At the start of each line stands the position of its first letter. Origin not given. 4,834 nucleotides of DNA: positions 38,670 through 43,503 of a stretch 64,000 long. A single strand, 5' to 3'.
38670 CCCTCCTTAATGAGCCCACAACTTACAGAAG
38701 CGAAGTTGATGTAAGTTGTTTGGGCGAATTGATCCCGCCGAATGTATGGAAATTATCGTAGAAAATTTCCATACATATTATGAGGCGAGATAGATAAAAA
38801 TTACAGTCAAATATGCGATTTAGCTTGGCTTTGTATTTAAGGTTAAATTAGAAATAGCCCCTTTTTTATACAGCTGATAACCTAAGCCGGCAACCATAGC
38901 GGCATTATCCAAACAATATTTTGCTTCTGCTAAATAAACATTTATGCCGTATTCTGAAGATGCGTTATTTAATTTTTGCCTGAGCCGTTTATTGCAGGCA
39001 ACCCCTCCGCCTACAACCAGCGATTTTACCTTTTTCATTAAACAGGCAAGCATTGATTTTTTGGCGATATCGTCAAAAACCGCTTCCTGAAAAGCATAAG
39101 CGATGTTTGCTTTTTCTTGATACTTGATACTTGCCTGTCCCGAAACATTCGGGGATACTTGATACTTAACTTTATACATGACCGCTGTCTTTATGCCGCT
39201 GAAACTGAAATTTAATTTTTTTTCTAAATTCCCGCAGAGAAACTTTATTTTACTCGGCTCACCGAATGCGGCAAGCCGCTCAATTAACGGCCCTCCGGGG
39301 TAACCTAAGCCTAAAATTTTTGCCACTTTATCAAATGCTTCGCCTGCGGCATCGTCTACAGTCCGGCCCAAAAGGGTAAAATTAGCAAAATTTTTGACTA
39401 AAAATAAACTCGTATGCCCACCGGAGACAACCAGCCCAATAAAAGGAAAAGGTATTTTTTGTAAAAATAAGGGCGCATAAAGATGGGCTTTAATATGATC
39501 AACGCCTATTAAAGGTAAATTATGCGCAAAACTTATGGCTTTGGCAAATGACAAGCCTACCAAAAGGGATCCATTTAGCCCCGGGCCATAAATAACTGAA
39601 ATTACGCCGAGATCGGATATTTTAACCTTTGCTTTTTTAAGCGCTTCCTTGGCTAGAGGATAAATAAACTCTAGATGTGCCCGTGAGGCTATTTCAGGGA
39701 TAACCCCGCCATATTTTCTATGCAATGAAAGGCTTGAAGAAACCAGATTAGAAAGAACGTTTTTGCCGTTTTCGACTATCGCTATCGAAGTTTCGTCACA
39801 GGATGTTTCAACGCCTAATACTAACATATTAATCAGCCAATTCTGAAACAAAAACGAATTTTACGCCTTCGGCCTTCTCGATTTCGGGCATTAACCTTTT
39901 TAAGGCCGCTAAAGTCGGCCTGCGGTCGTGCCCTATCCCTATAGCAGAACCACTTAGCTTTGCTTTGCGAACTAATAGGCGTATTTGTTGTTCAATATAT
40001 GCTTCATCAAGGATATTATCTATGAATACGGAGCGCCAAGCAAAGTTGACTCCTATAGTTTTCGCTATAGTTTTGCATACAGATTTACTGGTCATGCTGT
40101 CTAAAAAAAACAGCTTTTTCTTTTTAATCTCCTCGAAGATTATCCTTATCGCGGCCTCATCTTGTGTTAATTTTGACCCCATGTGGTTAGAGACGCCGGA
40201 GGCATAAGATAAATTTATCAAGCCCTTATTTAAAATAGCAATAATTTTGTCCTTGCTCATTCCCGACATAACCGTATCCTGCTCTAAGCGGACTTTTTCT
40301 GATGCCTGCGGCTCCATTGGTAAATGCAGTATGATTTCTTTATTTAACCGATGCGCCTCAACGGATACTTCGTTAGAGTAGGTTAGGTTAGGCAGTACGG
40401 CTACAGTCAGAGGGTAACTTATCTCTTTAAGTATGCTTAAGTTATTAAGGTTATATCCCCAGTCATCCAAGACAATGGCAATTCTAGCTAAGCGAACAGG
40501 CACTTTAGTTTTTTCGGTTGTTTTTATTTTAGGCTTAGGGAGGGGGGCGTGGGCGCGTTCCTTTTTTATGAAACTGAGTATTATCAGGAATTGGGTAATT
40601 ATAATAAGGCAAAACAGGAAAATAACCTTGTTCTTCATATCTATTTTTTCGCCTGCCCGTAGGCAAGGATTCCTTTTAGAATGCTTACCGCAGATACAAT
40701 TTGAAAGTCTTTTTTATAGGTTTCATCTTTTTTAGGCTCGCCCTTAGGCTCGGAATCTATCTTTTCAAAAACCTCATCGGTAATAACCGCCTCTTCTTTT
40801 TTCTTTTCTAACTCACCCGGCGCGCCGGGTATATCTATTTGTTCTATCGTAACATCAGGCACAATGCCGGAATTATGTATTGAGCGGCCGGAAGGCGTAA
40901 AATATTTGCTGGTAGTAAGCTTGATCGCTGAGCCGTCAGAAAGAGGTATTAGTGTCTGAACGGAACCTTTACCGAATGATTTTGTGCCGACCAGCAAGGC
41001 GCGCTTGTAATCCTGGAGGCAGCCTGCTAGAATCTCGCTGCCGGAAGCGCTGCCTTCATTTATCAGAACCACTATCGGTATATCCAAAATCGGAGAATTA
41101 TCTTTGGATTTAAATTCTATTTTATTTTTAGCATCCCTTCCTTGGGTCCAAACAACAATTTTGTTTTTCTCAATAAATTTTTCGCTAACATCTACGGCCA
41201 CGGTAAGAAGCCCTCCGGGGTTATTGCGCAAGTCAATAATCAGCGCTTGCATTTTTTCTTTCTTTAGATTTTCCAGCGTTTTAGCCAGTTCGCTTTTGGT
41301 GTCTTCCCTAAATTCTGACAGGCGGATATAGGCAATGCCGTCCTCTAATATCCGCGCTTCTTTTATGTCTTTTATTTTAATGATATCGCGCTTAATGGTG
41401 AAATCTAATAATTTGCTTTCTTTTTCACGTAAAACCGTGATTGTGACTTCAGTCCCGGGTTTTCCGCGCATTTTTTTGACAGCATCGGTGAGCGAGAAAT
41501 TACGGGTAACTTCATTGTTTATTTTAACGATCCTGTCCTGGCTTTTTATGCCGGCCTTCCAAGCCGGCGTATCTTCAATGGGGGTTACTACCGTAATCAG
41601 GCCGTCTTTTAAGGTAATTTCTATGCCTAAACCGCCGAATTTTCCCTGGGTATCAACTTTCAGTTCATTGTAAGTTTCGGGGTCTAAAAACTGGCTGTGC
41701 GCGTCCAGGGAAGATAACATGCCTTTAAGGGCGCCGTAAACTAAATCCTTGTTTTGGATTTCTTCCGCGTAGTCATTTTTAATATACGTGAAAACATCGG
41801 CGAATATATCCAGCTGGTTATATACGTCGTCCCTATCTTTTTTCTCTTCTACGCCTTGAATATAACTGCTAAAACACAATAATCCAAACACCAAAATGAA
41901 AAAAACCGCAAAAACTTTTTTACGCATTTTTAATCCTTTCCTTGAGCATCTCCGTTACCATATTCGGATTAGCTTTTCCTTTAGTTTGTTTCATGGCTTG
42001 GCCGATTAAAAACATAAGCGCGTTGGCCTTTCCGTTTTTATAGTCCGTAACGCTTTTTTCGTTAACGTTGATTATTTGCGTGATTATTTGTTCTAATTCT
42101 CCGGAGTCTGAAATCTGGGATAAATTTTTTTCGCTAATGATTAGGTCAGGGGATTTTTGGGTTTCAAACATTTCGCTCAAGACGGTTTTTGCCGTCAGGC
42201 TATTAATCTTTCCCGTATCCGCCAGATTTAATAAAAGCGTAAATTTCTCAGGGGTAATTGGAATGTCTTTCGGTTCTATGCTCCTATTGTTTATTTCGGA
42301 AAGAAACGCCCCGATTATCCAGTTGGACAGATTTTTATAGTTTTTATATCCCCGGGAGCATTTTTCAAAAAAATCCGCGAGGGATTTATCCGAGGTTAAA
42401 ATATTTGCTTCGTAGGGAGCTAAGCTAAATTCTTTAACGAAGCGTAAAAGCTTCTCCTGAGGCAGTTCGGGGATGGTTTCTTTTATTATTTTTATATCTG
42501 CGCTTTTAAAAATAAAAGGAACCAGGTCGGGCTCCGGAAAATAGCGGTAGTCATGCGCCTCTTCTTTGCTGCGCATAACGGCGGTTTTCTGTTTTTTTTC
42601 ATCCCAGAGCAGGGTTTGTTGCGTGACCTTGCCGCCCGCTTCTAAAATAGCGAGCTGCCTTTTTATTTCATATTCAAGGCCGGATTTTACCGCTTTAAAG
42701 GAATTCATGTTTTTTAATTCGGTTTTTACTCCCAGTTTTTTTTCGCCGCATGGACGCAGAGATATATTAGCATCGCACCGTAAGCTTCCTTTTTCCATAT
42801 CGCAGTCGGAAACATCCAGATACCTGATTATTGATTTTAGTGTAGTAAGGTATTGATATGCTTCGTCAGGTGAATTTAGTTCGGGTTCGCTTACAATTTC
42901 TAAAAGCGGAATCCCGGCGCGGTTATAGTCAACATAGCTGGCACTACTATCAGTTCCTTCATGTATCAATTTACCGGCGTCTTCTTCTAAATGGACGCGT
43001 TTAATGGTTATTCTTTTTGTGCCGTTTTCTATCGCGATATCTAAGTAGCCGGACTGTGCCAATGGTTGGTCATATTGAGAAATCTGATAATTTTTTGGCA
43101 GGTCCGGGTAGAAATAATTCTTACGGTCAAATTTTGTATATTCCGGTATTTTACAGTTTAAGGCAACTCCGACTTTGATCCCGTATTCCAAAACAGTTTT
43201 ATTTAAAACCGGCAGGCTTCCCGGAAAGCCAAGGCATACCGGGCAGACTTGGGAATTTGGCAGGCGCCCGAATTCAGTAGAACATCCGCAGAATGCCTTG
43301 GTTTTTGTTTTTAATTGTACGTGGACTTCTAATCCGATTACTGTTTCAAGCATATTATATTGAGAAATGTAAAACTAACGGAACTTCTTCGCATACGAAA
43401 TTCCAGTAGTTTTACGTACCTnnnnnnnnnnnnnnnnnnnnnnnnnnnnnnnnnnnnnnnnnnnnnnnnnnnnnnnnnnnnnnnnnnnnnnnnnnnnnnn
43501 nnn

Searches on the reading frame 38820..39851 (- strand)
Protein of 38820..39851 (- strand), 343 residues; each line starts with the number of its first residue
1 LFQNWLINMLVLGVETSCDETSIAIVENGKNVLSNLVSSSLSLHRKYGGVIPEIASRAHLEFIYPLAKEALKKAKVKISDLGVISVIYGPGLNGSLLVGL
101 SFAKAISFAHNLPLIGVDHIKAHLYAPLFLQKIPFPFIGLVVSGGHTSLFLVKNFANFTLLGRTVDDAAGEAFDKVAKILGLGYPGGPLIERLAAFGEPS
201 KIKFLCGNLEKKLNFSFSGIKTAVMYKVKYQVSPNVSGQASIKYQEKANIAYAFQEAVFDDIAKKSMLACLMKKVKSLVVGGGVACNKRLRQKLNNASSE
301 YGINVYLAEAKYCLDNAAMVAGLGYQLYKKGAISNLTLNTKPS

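Call 39: search_protein_families(library=pfam, proteins=[window:38820-39851:-], max_evalue=0.00001)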
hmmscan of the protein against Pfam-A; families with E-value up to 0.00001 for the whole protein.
window:38820-39851:- (343 aa): 2 families
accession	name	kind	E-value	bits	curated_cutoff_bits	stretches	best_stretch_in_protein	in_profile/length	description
PF00814.31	TsaD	-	3.4e-86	289.7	24.8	1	31-321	1-263/264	tRNA N6-adenosine threonylcarbamoyltransferase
PF22521.2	HypF_C_2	-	1.8e-06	28.4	27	1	243-310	162-229/241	Carbamoyltransferase, Kae1-like Domain, second subdomain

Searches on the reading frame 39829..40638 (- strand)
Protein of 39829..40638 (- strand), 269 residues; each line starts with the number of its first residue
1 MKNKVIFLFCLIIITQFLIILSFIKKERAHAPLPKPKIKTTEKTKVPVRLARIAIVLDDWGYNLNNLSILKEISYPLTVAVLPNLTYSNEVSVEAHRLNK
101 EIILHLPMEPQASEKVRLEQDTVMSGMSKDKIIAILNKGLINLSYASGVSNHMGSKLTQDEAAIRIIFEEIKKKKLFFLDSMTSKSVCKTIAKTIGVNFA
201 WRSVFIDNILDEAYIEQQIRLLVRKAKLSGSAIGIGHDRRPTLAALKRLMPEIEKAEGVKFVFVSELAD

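Call 39: search_protein_families(library=pfam, proteins=[window:39829-40638:-], max_evalue=0.00001)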
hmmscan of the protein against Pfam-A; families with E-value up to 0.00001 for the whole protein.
window:39829-40638:- (269 aa): 1 family
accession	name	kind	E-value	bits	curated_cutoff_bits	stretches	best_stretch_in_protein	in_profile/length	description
PF04748.18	Polysacc_deac_2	-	1.2e-62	211.2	27.5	1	55-267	1-211/212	Divergent polysaccharide deacetylase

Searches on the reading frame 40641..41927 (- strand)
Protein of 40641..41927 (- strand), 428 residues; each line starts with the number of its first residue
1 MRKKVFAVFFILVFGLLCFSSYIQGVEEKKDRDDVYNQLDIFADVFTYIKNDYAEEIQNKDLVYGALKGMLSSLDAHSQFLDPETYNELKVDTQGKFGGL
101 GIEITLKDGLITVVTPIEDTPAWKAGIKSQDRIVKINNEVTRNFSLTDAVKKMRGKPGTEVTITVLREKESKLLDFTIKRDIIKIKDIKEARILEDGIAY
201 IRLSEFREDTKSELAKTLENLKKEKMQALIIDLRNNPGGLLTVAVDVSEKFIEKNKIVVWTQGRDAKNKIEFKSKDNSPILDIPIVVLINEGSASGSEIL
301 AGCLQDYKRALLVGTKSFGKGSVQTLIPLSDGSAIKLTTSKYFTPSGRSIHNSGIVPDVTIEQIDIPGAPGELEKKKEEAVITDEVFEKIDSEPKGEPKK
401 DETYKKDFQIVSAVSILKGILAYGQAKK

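Call 39: search_protein_families(library=pfam, proteins=[window:40641-41927:-], max_evalue=0.00001)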
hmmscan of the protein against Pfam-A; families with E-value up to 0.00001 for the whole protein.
window:40641-41927:- (428 aa): 5 families
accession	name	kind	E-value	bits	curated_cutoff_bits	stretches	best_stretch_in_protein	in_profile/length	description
PF03572.23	Peptidase_S41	-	2.2e-57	193.7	24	1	198-360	2-164/165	Peptidase family S41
PF13180.12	PDZ_2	-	2.7e-12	47.2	27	1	98-175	1-77/80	PDZ domain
PF17820.7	PDZ_6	-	1e-11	44.8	27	1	113-167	2-54/54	PDZ domain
PF00595.29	PDZ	-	1.2e-09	38.8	23.2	1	93-166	6-81/81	PDZ domain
PF22694.1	CtpB_N-like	-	1.3e-08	35.6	27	1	29-85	28-85/85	Activating protease CtpB N-terminal domain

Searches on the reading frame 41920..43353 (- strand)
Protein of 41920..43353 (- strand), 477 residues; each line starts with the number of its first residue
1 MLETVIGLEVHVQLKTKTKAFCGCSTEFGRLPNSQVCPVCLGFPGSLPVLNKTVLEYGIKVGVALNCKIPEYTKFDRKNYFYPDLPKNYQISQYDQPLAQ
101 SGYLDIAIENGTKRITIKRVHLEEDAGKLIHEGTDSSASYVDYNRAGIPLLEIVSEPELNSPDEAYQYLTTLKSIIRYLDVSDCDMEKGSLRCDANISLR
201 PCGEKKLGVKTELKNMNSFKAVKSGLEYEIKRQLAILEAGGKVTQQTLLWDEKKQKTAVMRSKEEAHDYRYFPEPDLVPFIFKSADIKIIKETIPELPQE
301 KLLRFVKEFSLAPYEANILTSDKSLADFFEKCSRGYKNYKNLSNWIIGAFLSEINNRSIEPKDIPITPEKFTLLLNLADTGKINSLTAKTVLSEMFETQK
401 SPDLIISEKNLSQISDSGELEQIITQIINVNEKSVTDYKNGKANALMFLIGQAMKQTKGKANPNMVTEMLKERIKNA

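Call 39: search_protein_families(library=pfam, proteins=[window:41920-43353:-], max_evalue=0.00001)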
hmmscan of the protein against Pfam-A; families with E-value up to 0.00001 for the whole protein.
window:41920-43353:- (477 aa): 2 families
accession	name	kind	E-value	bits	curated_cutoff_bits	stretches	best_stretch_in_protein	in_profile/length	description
PF02934.20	GatB_N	-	1e-123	412.4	23.4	1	4-285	1-274/277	GatB/GatE catalytic domain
PF02637.23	GatB_Yqey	-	1.8e-48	164.6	27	1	327-474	1-148/148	GatB domain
